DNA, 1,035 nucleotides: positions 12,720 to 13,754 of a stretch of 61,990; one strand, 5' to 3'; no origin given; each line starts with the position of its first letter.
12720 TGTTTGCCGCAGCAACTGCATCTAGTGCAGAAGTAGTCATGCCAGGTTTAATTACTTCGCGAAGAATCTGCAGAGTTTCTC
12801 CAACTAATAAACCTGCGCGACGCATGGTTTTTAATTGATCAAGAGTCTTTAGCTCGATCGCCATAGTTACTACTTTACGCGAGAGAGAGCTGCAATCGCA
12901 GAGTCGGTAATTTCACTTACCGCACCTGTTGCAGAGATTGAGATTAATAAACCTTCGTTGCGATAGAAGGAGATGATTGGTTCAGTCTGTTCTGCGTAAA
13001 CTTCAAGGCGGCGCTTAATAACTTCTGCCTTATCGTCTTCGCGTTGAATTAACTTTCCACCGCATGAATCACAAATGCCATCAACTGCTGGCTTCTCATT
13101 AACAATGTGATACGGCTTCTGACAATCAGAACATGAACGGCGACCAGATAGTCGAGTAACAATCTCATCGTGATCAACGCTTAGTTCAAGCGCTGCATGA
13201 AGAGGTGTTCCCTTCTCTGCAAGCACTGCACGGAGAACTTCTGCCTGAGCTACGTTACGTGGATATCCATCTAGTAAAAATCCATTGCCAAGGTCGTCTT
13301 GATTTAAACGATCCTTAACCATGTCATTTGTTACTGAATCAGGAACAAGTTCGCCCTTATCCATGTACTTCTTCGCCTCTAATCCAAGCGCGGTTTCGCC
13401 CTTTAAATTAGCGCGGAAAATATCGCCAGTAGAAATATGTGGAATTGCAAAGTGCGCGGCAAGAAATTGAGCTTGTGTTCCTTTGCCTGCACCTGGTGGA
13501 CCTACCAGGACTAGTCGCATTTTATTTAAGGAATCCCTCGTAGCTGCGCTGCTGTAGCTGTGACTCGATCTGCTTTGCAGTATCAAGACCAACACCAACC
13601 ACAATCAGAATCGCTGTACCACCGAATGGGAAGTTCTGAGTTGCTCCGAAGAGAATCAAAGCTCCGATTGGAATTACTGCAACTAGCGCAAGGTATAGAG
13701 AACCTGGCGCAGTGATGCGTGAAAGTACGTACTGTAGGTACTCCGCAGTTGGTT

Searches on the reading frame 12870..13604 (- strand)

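Call 49: search_protein_families(library=pfam, proteins=[window:12870-13604:-], max_evalue=0.001)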
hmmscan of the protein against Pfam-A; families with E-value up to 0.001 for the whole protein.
window:12870-13604:- (244 aa): 4 families
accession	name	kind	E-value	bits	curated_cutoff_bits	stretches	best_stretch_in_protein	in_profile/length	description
PF00406.28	ADK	-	3.9e-54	183.3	26.8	1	33-218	1-150/151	Adenylate kinase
PF13207.12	AAA_17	-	1.6e-28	100.2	27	1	34-157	1-124/136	AAA domain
PF05191.20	ADK_lid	-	2.4e-14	53.3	26.6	1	155-190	1-36/36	Adenylate kinase, active site lid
PF13671.12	AAA_33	-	4.8e-05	24.1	27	1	32-156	3-119/143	AAA domain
